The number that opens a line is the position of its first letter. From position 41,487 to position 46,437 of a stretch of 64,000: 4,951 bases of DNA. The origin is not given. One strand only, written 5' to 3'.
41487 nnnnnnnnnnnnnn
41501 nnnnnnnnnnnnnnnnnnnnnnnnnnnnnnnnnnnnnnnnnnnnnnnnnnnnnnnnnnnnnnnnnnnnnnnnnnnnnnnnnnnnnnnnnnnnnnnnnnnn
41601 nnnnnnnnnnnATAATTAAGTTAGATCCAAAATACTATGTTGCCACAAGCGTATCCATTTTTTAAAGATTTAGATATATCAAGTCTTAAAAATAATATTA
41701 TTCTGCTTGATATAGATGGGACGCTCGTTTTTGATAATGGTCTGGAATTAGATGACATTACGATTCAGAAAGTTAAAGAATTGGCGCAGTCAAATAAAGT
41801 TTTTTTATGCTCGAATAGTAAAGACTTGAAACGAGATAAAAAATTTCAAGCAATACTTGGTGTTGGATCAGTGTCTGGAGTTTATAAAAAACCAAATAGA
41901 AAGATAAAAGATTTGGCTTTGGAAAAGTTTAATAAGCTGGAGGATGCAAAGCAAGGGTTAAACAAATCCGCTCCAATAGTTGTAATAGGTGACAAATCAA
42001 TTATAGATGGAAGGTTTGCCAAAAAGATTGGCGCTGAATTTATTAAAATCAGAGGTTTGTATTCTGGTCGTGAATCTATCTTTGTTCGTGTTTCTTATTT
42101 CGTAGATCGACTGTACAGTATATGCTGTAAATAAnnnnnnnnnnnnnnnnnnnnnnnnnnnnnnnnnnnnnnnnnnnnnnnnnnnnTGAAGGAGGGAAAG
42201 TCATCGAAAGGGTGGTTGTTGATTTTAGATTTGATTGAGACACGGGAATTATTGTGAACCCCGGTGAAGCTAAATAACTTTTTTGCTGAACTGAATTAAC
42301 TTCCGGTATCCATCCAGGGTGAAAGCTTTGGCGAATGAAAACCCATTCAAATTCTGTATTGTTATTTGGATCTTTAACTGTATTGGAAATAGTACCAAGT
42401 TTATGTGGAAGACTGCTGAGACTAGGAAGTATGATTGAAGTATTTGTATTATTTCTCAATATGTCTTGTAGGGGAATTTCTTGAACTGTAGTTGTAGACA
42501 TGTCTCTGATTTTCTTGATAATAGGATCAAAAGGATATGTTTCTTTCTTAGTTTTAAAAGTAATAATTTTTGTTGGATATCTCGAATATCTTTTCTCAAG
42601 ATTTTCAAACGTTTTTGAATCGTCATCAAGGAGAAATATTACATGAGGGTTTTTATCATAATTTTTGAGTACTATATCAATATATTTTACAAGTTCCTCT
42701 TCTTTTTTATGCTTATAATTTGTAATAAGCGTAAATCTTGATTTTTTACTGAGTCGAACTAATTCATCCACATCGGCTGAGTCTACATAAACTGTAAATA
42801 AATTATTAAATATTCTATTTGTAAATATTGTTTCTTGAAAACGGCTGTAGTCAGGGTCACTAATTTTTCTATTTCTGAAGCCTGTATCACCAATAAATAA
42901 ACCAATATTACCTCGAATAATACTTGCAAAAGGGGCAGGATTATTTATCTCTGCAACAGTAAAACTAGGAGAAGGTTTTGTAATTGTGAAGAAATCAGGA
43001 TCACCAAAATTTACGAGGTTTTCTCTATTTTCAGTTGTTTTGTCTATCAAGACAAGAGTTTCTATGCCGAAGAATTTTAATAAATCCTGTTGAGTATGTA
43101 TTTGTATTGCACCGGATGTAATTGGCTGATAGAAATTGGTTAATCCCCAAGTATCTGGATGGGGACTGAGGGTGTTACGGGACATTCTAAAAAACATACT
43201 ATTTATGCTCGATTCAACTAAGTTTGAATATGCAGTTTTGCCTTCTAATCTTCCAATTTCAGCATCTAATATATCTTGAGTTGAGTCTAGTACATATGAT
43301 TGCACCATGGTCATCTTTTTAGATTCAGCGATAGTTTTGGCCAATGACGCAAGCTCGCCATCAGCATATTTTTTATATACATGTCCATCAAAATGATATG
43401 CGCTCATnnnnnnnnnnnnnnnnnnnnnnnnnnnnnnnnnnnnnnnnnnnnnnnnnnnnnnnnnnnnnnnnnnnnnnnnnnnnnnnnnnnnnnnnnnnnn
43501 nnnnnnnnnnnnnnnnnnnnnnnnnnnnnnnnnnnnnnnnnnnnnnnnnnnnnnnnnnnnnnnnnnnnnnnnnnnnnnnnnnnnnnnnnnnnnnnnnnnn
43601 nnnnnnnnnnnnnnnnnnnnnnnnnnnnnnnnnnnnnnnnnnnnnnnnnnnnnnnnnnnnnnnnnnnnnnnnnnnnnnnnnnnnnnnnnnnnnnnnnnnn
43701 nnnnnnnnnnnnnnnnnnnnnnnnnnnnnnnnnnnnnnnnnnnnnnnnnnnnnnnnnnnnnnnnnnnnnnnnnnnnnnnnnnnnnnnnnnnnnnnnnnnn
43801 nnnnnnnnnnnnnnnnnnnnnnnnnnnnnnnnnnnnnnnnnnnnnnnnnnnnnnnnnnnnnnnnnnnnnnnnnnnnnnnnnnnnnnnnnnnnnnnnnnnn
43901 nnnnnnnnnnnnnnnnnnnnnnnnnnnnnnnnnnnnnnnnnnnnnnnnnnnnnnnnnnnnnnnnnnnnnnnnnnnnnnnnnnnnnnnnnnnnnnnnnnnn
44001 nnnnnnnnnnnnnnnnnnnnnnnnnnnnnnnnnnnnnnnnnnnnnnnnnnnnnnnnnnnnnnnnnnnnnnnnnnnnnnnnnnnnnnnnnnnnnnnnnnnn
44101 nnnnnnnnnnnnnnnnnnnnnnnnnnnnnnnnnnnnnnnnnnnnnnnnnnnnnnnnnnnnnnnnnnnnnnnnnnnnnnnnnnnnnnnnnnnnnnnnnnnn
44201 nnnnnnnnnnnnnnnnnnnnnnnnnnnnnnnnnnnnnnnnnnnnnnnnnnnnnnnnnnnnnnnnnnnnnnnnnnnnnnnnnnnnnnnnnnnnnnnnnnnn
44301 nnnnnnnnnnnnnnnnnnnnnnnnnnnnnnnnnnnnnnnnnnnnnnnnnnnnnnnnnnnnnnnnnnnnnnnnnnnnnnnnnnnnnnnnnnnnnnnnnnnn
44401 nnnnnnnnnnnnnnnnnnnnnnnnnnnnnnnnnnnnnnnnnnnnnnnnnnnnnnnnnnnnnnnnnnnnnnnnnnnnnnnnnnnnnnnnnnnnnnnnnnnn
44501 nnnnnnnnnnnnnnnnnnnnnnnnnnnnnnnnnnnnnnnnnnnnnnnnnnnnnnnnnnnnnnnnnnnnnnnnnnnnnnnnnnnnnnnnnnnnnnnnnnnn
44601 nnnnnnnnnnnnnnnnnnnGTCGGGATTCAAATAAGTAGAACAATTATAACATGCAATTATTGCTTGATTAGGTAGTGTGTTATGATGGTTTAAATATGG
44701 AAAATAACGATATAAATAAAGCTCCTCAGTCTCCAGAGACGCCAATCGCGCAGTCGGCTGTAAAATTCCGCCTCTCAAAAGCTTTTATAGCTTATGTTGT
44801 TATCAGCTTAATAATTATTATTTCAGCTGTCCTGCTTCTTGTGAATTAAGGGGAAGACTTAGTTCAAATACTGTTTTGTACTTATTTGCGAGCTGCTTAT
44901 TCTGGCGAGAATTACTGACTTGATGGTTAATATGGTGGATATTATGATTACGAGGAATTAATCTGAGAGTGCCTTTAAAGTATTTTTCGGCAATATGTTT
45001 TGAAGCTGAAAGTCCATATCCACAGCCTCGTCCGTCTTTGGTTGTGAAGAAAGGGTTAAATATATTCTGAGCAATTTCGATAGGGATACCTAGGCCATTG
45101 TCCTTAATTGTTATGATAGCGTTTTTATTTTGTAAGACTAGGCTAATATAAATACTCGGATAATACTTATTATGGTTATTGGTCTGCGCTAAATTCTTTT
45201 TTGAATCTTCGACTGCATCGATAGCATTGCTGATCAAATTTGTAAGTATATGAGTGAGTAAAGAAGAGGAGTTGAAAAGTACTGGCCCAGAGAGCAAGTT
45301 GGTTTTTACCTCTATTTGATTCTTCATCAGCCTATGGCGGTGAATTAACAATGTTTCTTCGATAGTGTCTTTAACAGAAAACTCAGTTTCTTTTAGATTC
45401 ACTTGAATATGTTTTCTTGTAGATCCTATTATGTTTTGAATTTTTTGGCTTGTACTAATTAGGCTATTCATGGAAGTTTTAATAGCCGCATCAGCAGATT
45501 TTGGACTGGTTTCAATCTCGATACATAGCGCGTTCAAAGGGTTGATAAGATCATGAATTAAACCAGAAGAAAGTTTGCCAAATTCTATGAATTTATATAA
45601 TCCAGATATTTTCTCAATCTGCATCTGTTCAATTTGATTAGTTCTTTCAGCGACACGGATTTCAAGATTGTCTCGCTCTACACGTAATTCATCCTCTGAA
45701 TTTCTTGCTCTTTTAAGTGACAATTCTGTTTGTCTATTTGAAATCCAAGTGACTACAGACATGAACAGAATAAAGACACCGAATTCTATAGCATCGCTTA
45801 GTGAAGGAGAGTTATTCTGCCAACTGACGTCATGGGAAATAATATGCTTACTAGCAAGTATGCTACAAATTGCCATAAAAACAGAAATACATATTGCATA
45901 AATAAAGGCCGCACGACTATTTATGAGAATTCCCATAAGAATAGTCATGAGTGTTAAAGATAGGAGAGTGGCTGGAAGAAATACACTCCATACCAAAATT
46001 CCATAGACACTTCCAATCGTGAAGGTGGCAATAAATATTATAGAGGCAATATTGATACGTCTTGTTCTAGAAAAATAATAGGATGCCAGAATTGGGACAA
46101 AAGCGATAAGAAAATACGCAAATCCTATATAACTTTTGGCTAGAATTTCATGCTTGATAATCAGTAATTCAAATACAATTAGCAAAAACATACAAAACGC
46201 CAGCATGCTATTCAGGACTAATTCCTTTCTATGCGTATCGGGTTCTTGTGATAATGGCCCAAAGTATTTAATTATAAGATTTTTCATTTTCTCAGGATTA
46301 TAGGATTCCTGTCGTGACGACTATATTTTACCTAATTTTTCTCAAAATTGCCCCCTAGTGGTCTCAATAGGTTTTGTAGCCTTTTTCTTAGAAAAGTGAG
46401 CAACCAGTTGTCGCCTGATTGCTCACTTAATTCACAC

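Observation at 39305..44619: UbiA-PRTase / SDR epimerase / SMR-type flippase / HAD phosphatase cluster facing a 848-aa polytopic protein: possible lipid-linked pentose glycosylation pathway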

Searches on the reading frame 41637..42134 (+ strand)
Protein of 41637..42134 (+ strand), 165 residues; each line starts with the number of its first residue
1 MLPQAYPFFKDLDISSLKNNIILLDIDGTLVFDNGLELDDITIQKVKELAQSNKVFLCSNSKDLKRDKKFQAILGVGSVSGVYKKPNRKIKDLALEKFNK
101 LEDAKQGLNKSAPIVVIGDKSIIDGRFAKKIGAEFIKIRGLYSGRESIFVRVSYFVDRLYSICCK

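Call 3: search_protein_families(library=pfam, proteins=[window:41637-42134:+], max_evalue=0.01)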
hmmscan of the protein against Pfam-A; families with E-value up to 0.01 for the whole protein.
window:41637-42134:+ (165 aa): 3 families
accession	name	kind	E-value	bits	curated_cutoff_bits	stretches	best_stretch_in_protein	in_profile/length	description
PF09419.16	PGP_phosphatase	-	8.2e-05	22.7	20.4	1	20-136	42-161/168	Mitochondrial PGP phosphatase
PF00702.32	Hydrolase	-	0.00048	21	26.4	1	39-132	101-191/191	haloacid dehalogenase-like hydrolase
PF13242.12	Hydrolase_like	-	0.0038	17.5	22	1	83-138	2-48/75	HAD-hyrolase-like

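Call 4: search_protein_families(library=ncbifam, proteins=[window:41637-42134:+], max_evalue=0.01)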
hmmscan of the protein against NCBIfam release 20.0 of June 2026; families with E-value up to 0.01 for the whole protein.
window:41637-42134:+ (165 aa): 7 families
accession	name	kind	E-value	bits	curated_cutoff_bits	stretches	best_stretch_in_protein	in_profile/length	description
TIGR01668.1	YqeG_hyp_ppase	hypoth_equivalog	9.1e-09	35.1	89.1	1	9-151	12-148/170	YqeG family HAD IIIA-type phosphatase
TIGR01662.1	HAD-SF-IIIA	subfamily_domain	2e-07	31.2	44.6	1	21-138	2-138/141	HAD-IIIA family hydrolase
TIGR01484.1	HAD-SF-IIB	subfamily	9.6e-06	25.8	41.8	1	21-77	1-57/221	HAD-IIB family hydrolase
TIGR01460.1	HAD-SF-IIA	subfamily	2.6e-05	24.1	100.15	1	24-134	124-239/246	HAD-IIA family hydrolase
TIGR00099.1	Cof-subfamily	subfamily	0.0025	17.4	137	1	21-59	1-39/256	Cof-type HAD-IIB family hydrolase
TIGR02252.1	DREG-2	subfamily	0.0038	17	155.2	1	78-133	153-199/203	HAD hydrolase, REG-2-like, family IA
TIGR01549.1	HAD-SF-IA-v1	subfamily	0.006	17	23.3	0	42-132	63-149/149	HAD-IA family hydrolase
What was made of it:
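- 41637..42134 (+): HAD-IIIA (YqeG/PGP-phosphatase-like) phosphatase, 165 aa; proposed polyprenyl-P-ribose-5-phosphate 5'-phosphatase. NCBIfam YqeG 35 bits and HAD-IIIA 31 bits, both below their cut-offs (call 4).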

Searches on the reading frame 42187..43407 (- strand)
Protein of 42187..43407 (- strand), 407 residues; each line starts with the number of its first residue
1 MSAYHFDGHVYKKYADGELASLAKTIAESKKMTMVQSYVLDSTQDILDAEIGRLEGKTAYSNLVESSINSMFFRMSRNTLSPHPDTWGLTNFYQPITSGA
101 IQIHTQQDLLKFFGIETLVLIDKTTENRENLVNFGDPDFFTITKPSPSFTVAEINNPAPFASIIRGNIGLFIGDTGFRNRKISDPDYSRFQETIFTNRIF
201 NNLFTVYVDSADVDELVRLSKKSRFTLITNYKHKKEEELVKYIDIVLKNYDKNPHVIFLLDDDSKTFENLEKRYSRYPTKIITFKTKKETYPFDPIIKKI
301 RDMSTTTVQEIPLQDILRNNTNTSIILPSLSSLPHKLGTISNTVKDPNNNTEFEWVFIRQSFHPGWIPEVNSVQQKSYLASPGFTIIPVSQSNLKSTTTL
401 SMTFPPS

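Call 83: predict_structure(alignment_id=A4)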
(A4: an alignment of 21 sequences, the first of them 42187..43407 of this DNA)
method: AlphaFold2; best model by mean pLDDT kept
length: 407 residues; sequences in the alignment: 21
mean_pLDDT: 83.7   pTM: 0.86
mean pLDDT of the five models: 83.7, 82.3, 82.3, 82.2, 82.1
residues with pLDDT >= 90: 210; 70-90: 127; 50-70: 39; < 50: 31
segments of 3 or more residues with pLDDT < 50: 1-13, 124-127, 338-349
pLDDT, mean of each block of 10 residues (from residue 1): 40 59 91 82 81 87 70 84 67 71 85 92 56 76 86 93 94 91 92 92 93 95 95 96 89 87 96 95 82 92 89 91 92 66 43 91 93 94 94 88 86
secondary structure, 60 per line:
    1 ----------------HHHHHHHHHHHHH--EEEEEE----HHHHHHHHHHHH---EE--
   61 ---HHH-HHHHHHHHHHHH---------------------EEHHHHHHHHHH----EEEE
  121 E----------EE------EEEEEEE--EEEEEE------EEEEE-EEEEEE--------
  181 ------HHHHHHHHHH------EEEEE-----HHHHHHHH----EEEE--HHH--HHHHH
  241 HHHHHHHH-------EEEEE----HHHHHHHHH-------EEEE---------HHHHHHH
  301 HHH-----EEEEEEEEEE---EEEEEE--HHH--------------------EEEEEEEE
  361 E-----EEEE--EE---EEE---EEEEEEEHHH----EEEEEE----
elements in order: H17-29 E32-37 H42-53 H68-79 H103-112 E117-121 E140-146 E149-154 E161-165 E167-172 H187-196 E203-207 H213-220 E225-228 H236-248 E256-260 H265-273 E281-284 H294-303 E309-318 E322-327 E353-361 E367-370 E378-380 E384-390 E398-403
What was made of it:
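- Tried and rejected: A separate model of residues 405-811 (pLDDT 83.7, call 83) had no meaningful PDB match (TM-scores about 0.2).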

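Call 85: fold_search(model_id=the predicted structure, library=pdb)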
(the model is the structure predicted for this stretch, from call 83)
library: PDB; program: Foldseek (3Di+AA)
matches with E <= 10: 1246; with E <= 0.001: 6
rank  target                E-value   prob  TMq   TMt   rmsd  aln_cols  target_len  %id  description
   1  9n79_SI               3.6e-04  0.99  0.24  0.16   9.4       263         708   10  SSU processome maturation and disassembly, State M (released 2025-11-05)
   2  9n72_SI               4.1e-04  0.99  0.25  0.15   9.0       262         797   10  SSU processome maturation and disassembly, State F (released 2025-11-05)
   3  9g33_CL               4.1e-04  0.98  0.23  0.13  16.7       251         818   12  Stalled 90S - Utp23-Krr1-deltaC3 (released 2025-06-18)
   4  9n7b_SI               5.6e-04  0.98  0.24  0.16   9.3       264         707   10  SSU processome maturation and disassembly, State O (released 2025-10-29)
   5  9n73_SI               5.9e-04  0.99  0.25  0.15   9.2       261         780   10  SSU processome maturation and disassembly, State G (released 2025-10-29)
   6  7mq8_SI               8.0e-04  0.90  0.21  0.12  16.1       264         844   11  Cryo-EM structure of the human SSU processome, state pre-A1 (released 2021-09-22)
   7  9n6z_SI               1.0e-03  0.97  0.24  0.14  16.7       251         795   13  SSU processome maturation and disassembly, State D (released 2025-11-05)
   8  6lqs_RJ               1.2e-03  0.94  0.23  0.14  15.7       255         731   13  Cryo-EM structure of 90S small subunit preribosomes in transition states (State D) (released 2020-09-16)
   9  6ke6_RJ               1.7e-03  0.95  0.24  0.14  16.1       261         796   12  3.4 angstrom cryo-EM structure of yeast 90S small subunit preribosome (released 2020-08-05)
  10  7mqa_SI               1.7e-03  0.89  0.22  0.13  15.9       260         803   11  Cryo-EM structure of the human SSU processome, state post-A1 (released 2021-09-22)
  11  9n74_SI               1.8e-03  0.93  0.23  0.14  15.3       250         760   11  SSU processome maturation and disassembly, State H (released 2025-10-29)
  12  7mq9_SI               1.8e-03  0.90  0.23  0.13  16.5       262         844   11  Cryo-EM structure of the human SSU processome, state pre-A1* (released 2021-09-22)
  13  4lby                  1.9e-03  0.60  0.19  0.19  16.5       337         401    9  Identifying ligand binding hot spots in proteins using brominated fragments (released 2013-09-11)
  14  9n70_SI               2.0e-03  0.92  0.23  0.13  16.9       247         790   12  SSU processome maturation and disassembly, State E (released 2025-11-05)
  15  7wtl_CL               2.4e-03  0.92  0.24  0.17   9.9       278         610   10  Cryo-EM structure of a yeast pre-40S ribosomal subunit - State Dis-D (released 2022-10-19)
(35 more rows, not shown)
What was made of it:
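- Tried and rejected: The one exception was a 99-residue beta-sandwch match to AftD (call 85).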

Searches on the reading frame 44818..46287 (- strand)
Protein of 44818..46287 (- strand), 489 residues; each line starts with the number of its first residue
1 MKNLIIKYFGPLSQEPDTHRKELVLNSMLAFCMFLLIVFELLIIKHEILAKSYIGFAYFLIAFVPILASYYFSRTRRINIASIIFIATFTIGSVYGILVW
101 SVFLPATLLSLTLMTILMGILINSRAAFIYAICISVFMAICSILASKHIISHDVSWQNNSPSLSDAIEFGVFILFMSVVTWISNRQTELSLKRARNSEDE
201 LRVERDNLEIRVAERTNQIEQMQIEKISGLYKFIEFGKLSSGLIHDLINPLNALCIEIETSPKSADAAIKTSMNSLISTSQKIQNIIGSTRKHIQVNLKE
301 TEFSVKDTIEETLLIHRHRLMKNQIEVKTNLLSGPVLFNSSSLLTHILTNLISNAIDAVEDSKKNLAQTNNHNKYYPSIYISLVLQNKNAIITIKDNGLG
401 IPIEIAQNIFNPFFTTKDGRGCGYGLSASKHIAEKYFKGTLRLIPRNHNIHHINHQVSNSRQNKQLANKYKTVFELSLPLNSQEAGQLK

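Call 3: search_protein_families(library=pfam, proteins=[window:44818-46287:-], max_evalue=0.01)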
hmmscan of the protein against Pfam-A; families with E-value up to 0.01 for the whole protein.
window:44818-46287:- (489 aa): 2 families
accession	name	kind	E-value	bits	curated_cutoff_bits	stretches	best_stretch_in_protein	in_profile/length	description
PF02518.31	HATPase_c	-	7.5e-17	62.2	26.4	1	342-480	4-109/111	Histidine kinase-, DNA gyrase B-, and HSP90-like ATPase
PF14501.12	HATPase_c_5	-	0.00028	21.2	22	1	344-449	6-94/102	GHKL domain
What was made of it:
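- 44818..47478 (-): Context only: OmpR-type response regulator (46723-47478), conserved 32-aa micro-ORF (46437-46535) and 6-TM histidine kinase (44818-46287), directly upstream of the GT-C on the same strand. Pfam HATPase_c for the kinase (call 3).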
